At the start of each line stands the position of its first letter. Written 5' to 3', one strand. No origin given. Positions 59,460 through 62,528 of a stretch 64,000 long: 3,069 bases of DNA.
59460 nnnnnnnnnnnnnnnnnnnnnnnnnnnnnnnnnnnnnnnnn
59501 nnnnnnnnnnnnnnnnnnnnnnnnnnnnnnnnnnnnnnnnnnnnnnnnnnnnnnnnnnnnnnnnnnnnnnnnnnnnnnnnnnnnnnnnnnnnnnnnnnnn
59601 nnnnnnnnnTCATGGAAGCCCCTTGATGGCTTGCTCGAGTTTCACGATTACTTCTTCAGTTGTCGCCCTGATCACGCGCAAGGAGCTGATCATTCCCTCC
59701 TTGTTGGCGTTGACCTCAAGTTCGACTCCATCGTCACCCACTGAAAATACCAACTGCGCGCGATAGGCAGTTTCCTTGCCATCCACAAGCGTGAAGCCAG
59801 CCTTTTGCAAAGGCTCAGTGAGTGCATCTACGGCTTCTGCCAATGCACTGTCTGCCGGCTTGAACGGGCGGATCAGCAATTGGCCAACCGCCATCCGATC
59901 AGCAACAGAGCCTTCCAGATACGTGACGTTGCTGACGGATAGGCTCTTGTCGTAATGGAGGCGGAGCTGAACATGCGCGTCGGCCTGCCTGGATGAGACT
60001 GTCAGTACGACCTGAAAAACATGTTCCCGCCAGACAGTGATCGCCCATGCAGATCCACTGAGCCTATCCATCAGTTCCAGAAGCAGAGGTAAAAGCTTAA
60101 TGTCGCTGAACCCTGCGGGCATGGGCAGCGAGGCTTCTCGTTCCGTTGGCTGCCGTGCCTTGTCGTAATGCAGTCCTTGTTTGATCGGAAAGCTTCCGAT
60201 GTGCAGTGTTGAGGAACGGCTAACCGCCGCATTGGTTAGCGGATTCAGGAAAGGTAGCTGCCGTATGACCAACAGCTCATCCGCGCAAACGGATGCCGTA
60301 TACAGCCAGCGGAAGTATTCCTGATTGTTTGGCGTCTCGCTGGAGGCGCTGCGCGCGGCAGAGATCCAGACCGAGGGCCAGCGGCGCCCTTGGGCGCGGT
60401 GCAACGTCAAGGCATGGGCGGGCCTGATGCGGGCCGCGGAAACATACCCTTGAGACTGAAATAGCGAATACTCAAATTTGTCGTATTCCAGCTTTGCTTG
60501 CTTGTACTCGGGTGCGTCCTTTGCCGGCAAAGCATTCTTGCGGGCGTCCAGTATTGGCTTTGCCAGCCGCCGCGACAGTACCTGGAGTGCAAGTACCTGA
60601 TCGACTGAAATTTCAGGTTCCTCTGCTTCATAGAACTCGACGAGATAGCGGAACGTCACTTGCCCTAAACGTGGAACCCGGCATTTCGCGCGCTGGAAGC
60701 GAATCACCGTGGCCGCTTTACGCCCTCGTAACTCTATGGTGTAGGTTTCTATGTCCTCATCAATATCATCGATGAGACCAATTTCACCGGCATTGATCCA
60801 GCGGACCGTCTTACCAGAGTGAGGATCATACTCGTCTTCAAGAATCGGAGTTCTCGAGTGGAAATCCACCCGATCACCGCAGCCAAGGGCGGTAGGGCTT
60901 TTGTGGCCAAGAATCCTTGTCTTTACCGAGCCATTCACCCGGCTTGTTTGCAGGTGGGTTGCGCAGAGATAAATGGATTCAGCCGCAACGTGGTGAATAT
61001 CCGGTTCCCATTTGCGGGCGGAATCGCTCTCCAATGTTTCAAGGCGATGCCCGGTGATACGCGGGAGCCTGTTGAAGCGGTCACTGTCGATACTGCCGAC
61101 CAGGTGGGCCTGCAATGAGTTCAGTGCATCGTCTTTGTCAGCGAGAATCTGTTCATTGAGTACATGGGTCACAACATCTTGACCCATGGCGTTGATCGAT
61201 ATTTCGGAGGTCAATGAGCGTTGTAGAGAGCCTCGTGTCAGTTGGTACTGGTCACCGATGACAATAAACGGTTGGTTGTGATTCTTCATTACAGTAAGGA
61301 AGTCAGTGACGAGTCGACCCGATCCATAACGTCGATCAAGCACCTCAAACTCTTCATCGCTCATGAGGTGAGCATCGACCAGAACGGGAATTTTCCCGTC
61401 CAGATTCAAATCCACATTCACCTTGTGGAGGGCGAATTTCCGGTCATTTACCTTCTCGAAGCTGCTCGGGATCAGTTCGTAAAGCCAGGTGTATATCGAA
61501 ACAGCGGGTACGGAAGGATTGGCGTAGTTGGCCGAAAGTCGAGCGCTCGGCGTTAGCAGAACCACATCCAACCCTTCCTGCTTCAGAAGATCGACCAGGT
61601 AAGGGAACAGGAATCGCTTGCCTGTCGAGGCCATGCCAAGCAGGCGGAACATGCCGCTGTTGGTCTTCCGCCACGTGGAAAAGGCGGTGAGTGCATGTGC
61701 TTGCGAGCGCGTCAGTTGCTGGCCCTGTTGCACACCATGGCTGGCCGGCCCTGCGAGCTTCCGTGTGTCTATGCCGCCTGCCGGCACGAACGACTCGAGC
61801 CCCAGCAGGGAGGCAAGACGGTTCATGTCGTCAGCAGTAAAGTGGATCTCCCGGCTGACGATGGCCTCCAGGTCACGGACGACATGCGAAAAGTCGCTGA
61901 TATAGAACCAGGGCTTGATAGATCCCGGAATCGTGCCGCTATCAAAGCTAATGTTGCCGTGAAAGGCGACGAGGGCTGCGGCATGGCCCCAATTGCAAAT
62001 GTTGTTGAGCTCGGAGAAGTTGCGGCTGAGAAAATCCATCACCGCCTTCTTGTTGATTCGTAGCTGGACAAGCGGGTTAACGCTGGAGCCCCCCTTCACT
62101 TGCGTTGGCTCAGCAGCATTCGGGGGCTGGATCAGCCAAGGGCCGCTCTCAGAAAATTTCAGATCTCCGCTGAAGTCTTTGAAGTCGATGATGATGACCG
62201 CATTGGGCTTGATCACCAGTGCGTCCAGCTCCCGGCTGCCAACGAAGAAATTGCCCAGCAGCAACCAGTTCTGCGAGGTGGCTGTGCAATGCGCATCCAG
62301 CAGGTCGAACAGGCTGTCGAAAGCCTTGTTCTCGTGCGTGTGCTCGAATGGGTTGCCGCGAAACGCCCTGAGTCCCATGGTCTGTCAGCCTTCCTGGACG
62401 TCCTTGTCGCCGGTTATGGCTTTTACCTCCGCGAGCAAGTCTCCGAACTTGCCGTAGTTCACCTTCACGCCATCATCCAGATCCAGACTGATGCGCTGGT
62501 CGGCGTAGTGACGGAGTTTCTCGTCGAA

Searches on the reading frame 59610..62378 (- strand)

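Call 48: search_protein_families(library=pfam, proteins=[window:59610-62378:-], max_evalue=0.00001)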
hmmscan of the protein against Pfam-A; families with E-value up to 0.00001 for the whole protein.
window:59610-62378:- (922 aa): 2 families
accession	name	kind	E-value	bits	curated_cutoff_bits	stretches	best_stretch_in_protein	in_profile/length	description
PF13538.12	UvrD_C_2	-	2.9e-07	30.7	27.4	1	654-705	2-51/52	UvrD-like helicase C-terminal domain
PF08378.17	NERD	-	4.2e-07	30.9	22.1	1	34-121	17-99/111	Nuclease-related domain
